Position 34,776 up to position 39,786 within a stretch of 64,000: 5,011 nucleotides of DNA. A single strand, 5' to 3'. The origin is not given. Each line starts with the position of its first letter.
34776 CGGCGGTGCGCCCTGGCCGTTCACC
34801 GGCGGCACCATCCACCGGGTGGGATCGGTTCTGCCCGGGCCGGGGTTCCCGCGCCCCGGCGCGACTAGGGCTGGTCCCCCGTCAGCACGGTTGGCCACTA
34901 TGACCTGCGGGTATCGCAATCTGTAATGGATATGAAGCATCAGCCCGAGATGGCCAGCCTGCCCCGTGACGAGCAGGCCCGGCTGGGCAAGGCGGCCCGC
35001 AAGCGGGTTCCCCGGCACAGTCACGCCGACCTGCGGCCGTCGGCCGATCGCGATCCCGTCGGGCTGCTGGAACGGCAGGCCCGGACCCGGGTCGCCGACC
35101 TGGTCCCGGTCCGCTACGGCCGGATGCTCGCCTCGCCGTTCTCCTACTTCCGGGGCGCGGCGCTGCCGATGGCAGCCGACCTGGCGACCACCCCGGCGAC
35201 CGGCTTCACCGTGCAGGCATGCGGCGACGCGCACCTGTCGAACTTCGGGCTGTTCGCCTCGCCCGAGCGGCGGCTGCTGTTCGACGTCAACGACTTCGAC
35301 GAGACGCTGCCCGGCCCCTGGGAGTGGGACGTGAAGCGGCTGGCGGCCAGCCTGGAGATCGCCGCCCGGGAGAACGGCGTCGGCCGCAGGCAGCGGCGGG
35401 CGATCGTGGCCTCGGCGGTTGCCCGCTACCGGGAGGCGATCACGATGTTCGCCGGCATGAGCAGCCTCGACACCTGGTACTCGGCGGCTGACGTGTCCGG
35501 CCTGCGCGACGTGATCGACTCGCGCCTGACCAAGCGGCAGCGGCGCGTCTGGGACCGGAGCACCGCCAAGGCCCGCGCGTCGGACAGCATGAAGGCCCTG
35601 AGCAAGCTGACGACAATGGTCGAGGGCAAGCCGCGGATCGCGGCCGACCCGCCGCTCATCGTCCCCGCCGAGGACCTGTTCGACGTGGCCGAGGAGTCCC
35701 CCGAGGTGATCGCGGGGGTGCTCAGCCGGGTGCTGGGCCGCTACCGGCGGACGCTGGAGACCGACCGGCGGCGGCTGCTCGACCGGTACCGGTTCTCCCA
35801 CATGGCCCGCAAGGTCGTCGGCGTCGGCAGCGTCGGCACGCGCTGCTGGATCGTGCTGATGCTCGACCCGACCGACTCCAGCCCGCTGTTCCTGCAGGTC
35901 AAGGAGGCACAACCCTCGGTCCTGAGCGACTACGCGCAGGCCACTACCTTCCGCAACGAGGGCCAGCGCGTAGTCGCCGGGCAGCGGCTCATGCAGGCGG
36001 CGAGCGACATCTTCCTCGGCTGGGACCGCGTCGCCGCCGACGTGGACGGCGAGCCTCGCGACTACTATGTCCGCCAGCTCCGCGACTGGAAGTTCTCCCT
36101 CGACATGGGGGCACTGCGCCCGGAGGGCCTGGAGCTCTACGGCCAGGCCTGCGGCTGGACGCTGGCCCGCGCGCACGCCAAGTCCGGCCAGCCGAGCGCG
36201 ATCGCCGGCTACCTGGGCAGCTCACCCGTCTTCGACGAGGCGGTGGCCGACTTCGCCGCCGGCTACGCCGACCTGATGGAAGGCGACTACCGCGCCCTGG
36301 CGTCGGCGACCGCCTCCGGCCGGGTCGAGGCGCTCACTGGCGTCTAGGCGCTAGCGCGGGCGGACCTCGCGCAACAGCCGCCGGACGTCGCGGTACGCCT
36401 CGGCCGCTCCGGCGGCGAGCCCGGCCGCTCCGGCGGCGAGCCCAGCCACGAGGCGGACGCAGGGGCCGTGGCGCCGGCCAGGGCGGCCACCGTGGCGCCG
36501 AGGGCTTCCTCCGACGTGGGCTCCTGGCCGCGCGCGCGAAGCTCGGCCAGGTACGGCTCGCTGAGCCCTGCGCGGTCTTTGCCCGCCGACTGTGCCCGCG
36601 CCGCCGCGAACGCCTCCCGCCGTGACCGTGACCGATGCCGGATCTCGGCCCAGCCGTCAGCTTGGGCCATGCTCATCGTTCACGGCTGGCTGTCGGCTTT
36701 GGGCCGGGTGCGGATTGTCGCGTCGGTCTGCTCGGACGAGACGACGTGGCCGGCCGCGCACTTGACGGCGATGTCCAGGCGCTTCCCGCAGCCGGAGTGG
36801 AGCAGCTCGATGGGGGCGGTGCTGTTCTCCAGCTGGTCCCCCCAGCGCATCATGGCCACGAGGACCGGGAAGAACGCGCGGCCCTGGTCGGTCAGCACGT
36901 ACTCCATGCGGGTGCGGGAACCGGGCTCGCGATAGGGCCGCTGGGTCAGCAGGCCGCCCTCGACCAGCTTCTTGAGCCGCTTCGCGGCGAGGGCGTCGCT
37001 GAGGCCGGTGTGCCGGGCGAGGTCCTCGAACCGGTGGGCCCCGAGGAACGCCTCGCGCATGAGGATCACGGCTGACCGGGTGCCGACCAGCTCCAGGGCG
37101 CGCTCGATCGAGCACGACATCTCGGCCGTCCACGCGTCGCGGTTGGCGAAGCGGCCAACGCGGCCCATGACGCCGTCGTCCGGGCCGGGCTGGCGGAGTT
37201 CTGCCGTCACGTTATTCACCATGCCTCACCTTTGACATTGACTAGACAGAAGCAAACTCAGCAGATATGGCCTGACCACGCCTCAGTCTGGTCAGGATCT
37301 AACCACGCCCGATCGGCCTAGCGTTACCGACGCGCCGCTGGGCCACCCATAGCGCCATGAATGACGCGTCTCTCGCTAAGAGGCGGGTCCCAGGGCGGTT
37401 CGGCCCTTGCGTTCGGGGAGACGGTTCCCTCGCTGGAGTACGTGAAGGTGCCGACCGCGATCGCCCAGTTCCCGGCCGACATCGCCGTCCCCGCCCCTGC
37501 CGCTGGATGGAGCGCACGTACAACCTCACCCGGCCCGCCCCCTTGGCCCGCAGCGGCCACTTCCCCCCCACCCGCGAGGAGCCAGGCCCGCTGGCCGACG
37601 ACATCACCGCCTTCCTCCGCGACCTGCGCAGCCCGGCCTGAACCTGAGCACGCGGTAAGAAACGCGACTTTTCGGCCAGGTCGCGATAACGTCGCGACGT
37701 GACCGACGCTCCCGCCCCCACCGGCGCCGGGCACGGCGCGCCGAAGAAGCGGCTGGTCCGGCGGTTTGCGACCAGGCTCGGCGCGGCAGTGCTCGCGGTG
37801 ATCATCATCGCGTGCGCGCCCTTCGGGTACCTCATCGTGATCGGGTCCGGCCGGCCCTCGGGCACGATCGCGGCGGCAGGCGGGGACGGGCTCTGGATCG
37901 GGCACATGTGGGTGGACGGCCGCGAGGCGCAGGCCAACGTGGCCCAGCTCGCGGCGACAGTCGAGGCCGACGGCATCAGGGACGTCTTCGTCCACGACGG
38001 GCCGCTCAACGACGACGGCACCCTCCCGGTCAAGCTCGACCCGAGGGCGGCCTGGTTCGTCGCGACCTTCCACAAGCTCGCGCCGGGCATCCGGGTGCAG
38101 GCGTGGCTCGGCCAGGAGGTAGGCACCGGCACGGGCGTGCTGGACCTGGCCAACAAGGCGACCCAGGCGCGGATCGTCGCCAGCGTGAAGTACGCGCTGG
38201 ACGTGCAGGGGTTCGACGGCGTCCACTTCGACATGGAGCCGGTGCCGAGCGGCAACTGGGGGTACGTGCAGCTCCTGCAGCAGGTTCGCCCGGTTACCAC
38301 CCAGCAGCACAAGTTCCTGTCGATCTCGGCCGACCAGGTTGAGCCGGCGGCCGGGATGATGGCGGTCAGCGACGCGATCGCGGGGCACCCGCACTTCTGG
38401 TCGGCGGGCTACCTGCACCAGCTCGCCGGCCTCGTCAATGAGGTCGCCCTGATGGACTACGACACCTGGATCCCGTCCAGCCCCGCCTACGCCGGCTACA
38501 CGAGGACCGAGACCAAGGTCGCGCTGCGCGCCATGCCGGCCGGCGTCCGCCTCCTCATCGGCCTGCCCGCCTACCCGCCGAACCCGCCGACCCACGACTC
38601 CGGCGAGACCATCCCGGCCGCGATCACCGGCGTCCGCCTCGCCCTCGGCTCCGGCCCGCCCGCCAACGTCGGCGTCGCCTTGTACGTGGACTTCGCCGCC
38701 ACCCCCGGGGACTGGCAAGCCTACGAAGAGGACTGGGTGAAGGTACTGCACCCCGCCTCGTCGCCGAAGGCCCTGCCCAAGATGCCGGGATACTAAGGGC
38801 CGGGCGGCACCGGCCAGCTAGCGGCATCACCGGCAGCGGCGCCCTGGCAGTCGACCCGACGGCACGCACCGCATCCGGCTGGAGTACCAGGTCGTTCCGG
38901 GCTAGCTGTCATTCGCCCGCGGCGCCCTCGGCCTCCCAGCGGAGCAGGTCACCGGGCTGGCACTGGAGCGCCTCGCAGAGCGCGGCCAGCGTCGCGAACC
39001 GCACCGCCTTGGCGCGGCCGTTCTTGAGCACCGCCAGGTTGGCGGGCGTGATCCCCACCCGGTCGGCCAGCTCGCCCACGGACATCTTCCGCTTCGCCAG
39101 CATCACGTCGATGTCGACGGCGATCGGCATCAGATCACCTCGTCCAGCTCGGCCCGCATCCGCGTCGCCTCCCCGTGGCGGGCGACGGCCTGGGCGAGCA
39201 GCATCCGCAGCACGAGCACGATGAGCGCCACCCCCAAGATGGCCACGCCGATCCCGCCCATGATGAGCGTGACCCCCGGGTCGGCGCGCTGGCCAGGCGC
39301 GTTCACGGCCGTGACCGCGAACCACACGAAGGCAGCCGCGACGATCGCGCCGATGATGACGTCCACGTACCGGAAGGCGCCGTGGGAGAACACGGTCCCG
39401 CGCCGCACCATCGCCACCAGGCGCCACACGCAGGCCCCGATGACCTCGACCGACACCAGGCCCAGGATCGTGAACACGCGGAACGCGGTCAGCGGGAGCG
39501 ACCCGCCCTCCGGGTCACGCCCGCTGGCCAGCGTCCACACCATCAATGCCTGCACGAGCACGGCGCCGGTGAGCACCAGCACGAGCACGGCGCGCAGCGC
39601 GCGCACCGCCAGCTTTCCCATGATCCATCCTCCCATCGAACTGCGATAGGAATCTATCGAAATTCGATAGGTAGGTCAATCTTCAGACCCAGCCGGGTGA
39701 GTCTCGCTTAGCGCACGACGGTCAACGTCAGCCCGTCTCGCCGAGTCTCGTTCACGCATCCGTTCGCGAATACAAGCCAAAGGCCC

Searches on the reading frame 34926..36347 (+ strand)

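Call 8: search_protein_families(library=pfam, proteins=[window:34926-36347:+], max_evalue=0.001)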
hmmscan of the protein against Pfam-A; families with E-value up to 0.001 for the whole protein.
window:34926-36347:+ (473 aa): 1 family
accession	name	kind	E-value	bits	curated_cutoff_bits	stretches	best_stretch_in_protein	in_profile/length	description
PF10009.15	DUF2252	-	3.3e-140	468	22.3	1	55-459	1-390/392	Uncharacterized protein conserved in bacteria (DUF2252)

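Call 9: search_protein_families(library=ncbifam, proteins=[window:34926-36347:+], max_evalue=0.00001)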
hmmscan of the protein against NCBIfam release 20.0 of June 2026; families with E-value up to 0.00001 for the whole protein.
window:34926-36347:+ (473 aa): 0 families

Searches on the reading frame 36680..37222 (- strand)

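Call 8: search_protein_families(library=pfam, proteins=[window:36680-37222:-], max_evalue=0.001)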
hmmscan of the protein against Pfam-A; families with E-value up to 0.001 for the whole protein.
window:36680-37222:- (180 aa): 1 family
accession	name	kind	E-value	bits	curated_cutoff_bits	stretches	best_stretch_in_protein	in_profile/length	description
PF01638.23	HxlR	-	2.9e-14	53.1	20.8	1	45-131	1-86/91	HxlR-like helix-turn-helix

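Call 9: search_protein_families(library=ncbifam, proteins=[window:36680-37222:-], max_evalue=0.00001)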
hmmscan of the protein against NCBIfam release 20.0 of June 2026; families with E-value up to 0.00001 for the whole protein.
window:36680-37222:- (180 aa): 1 family
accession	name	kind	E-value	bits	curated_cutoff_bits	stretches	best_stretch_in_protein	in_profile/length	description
NF047364.1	redox_TF_RrpB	exception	2.6e-08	34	175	1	36-131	4-103/105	MarR family transcription factor RrpB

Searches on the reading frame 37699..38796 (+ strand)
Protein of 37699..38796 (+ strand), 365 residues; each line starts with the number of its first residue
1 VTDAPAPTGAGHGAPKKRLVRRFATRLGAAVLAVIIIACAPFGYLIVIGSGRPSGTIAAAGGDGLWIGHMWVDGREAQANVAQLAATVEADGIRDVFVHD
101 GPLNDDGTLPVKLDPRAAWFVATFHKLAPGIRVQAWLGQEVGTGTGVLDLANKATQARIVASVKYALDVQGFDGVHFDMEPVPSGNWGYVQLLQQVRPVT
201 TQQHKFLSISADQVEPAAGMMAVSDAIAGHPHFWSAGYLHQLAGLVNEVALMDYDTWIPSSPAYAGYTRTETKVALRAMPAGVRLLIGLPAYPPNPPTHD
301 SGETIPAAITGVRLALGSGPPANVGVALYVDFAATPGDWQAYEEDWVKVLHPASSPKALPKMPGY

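Call 8: search_protein_families(library=pfam, proteins=[window:37699-38796:+], max_evalue=0.001)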
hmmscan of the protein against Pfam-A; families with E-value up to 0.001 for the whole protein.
window:37699-38796:+ (365 aa): 1 family
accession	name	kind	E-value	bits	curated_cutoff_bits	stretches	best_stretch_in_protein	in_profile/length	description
PF00704.34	Glyco_hydro_18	-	5.8e-05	23.3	29.6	1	130-265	64-199/317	Glycosyl hydrolases family 18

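Call 9: search_protein_families(library=ncbifam, proteins=[window:37699-38796:+], max_evalue=0.00001)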
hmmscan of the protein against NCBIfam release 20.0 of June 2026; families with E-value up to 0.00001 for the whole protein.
window:37699-38796:+ (365 aa): 0 families

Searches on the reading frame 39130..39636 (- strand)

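Call 8: search_protein_families(library=pfam, proteins=[window:39130-39636:-], max_evalue=0.001)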
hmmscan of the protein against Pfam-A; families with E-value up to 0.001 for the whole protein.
window:39130-39636:- (168 aa): 1 family
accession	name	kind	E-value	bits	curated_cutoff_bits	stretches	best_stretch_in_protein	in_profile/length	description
PF11188.13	DUF2975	-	4e-26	91.9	27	1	54-168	22-130/130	Protein of unknown function (DUF2975)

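Call 9: search_protein_families(library=ncbifam, proteins=[window:39130-39636:-], max_evalue=0.00001)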
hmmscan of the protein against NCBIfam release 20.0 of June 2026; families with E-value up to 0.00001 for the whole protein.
window:39130-39636:- (168 aa): 0 families
